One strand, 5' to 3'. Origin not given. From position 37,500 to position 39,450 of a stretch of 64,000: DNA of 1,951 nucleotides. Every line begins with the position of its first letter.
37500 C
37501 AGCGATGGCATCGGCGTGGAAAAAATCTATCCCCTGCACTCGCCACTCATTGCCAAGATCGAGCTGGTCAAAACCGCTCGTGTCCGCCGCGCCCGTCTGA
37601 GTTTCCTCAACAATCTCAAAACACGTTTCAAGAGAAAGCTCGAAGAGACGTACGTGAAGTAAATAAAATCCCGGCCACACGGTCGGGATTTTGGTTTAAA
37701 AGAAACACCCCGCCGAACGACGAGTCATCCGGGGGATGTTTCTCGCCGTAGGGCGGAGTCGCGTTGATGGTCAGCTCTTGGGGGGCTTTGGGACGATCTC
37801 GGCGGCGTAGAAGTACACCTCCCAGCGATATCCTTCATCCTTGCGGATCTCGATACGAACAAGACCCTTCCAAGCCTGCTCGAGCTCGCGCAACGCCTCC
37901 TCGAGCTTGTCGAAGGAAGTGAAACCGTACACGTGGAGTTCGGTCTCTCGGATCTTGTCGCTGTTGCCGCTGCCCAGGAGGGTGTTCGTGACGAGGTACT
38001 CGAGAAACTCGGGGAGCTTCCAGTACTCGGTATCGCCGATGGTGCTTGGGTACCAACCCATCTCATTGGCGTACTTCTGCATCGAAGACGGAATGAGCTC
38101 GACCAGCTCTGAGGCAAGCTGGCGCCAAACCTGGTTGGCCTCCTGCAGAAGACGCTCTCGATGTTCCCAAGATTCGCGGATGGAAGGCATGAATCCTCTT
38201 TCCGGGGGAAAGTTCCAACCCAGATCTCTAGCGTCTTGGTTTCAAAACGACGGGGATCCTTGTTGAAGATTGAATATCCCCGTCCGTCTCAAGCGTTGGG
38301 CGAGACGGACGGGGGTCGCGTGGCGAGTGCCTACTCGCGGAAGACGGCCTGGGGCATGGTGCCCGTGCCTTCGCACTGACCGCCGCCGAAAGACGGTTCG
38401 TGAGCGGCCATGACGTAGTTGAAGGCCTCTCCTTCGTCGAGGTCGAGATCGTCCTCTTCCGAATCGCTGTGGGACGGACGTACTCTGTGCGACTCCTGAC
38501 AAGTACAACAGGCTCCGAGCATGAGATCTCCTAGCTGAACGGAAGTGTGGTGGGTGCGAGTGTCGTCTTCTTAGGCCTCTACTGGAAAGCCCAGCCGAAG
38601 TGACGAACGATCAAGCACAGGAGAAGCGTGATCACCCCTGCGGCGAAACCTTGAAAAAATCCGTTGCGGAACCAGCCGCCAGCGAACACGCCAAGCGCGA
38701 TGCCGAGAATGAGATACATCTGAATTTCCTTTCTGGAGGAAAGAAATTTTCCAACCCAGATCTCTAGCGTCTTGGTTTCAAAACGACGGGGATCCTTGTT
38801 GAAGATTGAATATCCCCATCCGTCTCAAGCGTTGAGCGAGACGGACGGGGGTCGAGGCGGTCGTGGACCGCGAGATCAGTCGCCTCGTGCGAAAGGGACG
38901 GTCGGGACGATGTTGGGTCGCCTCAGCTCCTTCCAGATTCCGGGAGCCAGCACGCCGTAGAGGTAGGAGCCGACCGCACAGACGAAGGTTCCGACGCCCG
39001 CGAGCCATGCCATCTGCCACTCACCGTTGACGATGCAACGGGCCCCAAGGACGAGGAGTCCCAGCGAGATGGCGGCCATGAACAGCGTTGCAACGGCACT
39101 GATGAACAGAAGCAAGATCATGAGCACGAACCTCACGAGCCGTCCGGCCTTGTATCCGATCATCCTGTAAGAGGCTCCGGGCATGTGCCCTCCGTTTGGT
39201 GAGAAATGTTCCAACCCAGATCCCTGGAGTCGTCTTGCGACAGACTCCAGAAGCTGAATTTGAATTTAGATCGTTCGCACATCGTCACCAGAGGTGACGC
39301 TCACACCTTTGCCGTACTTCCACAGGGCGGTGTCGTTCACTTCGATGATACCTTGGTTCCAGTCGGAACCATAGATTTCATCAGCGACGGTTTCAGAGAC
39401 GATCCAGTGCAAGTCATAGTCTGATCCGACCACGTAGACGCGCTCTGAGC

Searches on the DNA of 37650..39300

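Call 95: search_rna_families(source=window, start=37650, end=39300, threshold=evalue, max_evalue=0.1)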
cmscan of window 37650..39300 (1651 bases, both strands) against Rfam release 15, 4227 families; matches with E-value up to 0.1: 0.
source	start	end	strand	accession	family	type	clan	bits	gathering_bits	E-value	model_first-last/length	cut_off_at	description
